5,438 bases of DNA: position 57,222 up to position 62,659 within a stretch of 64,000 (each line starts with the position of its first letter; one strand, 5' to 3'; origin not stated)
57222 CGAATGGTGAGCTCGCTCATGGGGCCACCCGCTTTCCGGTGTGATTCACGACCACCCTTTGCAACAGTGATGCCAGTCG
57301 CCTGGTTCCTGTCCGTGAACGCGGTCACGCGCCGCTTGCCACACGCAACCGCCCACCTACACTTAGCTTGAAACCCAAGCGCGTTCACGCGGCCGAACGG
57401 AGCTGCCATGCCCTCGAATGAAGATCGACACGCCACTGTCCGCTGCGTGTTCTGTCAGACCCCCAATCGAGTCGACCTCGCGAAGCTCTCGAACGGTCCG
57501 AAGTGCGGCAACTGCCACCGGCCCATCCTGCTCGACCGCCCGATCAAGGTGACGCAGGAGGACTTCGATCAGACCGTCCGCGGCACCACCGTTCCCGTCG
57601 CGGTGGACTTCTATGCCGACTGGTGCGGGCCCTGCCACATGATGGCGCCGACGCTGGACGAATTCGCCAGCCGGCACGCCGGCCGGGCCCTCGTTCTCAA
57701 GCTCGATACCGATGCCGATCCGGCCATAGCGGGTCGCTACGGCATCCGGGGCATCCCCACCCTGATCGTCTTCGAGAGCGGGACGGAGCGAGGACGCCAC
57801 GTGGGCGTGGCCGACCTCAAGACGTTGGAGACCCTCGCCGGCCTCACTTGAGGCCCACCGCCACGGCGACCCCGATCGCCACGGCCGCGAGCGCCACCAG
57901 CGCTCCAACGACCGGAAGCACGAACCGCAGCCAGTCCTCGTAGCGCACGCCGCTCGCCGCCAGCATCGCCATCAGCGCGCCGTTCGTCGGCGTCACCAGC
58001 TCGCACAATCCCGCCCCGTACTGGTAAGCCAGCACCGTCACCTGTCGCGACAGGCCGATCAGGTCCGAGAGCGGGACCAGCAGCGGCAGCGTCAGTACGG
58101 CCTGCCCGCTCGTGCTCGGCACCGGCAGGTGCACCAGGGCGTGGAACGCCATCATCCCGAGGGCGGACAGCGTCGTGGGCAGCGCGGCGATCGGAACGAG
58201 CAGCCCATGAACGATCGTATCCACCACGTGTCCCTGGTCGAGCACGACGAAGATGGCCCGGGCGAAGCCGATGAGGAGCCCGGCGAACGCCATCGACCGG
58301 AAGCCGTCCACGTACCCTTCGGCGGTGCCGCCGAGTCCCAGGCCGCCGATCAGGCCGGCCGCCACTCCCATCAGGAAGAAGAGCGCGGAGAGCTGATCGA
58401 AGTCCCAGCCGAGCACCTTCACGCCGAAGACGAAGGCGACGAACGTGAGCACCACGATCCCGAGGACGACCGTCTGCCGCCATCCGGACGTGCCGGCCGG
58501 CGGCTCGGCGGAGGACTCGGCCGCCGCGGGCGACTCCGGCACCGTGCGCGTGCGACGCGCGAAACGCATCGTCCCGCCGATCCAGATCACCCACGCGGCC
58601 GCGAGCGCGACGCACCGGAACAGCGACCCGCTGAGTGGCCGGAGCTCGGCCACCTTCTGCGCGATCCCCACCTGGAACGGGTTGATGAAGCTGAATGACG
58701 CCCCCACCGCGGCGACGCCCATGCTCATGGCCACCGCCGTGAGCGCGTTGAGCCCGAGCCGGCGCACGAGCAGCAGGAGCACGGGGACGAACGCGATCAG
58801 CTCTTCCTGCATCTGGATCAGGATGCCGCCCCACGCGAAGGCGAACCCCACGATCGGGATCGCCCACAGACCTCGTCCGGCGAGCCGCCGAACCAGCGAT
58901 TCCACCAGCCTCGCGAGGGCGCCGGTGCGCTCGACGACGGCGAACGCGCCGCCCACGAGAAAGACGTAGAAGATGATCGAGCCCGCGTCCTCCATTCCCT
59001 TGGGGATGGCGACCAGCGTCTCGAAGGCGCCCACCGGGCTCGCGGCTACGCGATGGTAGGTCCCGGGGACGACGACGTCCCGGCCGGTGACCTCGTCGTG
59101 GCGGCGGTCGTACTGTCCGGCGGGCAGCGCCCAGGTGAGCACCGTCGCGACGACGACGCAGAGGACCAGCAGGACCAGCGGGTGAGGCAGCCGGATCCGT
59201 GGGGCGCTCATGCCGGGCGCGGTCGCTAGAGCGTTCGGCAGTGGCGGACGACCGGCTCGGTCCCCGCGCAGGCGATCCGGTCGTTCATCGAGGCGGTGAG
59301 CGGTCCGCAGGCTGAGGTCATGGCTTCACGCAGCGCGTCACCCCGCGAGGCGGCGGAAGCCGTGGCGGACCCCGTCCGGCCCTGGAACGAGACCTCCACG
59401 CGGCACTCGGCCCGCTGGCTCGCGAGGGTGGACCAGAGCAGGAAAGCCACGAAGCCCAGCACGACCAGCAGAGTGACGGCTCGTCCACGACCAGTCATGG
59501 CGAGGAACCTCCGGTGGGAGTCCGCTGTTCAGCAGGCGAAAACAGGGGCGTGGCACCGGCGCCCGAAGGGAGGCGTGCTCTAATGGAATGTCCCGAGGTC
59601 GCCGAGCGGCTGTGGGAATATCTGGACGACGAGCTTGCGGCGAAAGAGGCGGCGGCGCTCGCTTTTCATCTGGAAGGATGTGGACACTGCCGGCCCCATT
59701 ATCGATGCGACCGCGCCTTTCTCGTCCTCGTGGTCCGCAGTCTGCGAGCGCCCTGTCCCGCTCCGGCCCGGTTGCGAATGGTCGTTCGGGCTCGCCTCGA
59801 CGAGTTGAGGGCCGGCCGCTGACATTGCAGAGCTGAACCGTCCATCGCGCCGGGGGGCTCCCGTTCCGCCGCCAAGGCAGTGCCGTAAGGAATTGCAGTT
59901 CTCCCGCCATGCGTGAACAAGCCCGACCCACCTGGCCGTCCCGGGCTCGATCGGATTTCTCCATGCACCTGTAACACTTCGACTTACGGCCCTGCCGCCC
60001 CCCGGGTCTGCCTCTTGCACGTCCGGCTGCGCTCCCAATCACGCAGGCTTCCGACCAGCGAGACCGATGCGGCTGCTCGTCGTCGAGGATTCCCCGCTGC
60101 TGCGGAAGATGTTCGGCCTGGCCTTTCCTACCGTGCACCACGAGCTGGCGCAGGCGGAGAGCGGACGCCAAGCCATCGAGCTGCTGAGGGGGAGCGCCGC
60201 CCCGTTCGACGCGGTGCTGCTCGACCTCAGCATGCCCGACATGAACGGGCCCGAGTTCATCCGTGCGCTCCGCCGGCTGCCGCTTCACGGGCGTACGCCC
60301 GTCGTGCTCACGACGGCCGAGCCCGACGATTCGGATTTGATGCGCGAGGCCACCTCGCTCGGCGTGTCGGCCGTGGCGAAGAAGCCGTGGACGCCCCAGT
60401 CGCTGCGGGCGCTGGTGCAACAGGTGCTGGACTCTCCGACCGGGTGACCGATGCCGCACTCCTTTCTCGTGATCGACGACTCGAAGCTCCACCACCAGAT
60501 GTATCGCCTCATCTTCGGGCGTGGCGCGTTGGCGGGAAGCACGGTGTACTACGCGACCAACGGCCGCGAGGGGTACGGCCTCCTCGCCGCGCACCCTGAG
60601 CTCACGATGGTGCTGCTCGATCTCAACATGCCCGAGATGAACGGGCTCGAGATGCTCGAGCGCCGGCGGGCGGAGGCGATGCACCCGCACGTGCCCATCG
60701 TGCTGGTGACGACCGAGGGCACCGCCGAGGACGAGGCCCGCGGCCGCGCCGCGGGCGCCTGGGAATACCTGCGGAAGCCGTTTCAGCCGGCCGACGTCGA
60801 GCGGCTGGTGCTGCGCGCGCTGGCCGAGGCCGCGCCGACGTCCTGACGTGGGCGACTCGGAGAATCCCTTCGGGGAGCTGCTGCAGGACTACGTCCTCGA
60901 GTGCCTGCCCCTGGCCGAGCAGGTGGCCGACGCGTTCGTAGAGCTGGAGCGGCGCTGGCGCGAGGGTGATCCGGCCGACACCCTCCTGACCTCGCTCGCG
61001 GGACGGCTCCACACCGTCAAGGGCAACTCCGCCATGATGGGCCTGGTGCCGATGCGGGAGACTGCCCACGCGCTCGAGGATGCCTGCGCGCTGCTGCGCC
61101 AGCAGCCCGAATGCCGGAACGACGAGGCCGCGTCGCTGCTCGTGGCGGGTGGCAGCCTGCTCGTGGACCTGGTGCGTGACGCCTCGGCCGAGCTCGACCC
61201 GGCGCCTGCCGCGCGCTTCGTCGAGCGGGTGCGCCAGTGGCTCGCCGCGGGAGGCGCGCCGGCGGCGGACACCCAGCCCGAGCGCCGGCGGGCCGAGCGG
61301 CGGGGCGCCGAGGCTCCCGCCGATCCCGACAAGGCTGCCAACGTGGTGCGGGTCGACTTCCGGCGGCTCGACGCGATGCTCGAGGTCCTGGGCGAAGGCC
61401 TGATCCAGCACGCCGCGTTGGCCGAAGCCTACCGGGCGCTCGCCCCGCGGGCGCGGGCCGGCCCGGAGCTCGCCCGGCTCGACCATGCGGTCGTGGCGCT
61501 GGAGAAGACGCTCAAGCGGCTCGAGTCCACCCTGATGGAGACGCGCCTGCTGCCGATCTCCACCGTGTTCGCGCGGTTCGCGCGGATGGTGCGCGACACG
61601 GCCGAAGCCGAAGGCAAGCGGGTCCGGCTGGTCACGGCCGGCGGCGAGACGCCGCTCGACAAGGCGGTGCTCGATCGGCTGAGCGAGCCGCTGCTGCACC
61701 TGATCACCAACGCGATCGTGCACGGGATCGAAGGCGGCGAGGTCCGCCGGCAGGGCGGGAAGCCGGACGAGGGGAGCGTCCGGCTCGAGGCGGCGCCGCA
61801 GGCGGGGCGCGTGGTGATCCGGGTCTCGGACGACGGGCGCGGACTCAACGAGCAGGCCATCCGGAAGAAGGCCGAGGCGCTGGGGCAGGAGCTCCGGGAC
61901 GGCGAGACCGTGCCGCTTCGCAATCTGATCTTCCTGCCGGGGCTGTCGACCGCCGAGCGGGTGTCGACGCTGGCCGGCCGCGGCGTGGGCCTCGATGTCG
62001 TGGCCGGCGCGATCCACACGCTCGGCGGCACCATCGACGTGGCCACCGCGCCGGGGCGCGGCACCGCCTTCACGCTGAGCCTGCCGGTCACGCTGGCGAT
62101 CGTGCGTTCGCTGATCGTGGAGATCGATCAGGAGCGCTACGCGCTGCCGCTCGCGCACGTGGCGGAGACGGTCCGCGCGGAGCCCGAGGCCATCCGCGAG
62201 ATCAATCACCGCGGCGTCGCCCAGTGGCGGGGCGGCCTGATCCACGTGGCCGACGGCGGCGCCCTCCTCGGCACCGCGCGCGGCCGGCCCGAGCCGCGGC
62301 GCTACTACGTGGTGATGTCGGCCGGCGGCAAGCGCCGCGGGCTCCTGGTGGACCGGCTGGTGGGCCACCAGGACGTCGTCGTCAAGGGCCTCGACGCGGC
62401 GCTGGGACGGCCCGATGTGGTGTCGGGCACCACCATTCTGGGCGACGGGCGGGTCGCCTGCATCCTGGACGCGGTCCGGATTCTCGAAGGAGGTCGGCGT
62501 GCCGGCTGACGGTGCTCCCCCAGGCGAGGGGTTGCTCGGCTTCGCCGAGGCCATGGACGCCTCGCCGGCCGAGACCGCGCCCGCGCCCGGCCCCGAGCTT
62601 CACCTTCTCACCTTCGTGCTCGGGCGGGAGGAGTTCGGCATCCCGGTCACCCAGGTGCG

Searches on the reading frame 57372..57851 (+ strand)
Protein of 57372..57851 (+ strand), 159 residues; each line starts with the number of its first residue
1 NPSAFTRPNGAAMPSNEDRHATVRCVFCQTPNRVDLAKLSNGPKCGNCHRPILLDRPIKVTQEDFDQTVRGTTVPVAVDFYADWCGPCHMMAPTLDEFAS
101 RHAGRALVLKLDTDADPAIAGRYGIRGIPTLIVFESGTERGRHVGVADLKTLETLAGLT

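Call 87: search_protein_families(library=pfam, proteins=[window:57372-57851:+], max_evalue=0.001)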
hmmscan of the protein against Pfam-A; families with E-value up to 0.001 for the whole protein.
window:57372-57851:+ (159 aa): 5 families
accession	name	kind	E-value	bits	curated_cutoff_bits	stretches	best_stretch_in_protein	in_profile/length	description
PF00085.26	Thioredoxin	-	1.3e-25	89.9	23.5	1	58-153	3-98/103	Thioredoxin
PF13098.12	Thioredoxin_2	-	3.1e-07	31.1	27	1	71-153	3-101/104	Thioredoxin-like domain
PF21352.3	Zn_ribbon_Thio2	-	3.9e-07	30.3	27.1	1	25-49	2-26/27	Thioredoxin 2, N-terminal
PF13905.12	Thioredoxin_8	-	0.0002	22.1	27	0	75-103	3-31/94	Thioredoxin-like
PF13728.12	TraF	-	0.00096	19.5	23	0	80-142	136-207/224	F plasmid transfer operon protein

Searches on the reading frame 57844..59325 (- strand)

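Call 87: search_protein_families(library=pfam, proteins=[window:57844-59325:-], max_evalue=0.001)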
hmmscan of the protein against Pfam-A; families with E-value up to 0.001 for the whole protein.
window:57844-59325:- (493 aa): 3 families
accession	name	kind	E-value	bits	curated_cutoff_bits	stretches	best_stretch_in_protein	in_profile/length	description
PF03606.21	DcuC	-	6.7e-82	275.9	23.1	1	46-488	1-460/461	C4-dicarboxylate anaerobic carrier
PF03806.19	ABG_transport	-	7.8e-05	21.5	27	1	379-463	374-457/502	AbgT putative transporter family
PF03553.21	Na_H_antiporter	-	0.00012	21.9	23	1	289-486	99-300/303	Na+/H+ antiporter family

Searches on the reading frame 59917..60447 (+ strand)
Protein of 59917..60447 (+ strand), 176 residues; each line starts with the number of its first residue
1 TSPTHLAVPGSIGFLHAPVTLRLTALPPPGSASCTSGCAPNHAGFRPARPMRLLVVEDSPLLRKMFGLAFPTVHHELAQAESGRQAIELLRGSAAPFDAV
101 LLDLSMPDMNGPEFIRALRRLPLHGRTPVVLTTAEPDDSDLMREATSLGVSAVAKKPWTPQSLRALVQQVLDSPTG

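Call 87: search_protein_families(library=pfam, proteins=[window:59917-60447:+], max_evalue=0.001)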
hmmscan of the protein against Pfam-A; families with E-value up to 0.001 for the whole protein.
window:59917-60447:+ (176 aa): 1 family
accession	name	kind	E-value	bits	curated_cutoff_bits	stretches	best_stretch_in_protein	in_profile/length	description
PF00072.30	Response_reg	-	2.1e-19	70.2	30.2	1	54-167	2-110/111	Response regulator receiver domain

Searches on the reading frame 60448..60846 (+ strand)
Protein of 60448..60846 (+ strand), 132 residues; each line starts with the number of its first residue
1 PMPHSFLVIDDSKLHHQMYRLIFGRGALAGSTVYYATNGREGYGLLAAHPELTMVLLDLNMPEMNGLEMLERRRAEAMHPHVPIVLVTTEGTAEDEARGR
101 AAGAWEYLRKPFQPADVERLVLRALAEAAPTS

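Call 87: search_protein_families(library=pfam, proteins=[window:60448-60846:+], max_evalue=0.001)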
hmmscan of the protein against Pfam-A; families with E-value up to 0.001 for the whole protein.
window:60448-60846:+ (132 aa): 1 family
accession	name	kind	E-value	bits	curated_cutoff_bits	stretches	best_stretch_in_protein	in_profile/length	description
PF00072.30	Response_reg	-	9.4e-19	68.1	30.2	1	7-118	2-107/111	Response regulator receiver domain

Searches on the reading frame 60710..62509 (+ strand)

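Call 87: search_protein_families(library=pfam, proteins=[window:60710-62509:+], max_evalue=0.001)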
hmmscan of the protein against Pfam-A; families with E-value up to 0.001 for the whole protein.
window:60710-62509:+ (599 aa): 4 families
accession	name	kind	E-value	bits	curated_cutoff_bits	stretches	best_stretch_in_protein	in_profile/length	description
PF01584.24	CheW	-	1.1e-26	93.5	23.5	1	468-593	3-135/138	CheW-like domain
PF02518.31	HATPase_c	-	2.6e-17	63.7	26.4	1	322-461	4-110/111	Histidine kinase-, DNA gyrase B-, and HSP90-like ATPase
PF01627.28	Hpt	-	4.4e-09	36.9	24.6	1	56-141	1-72/84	Hpt domain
PF02895.20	H-kinase_dim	-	2.4e-06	28.3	23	1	211-277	2-67/68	Signal transducing histidine kinase, homodimeric domain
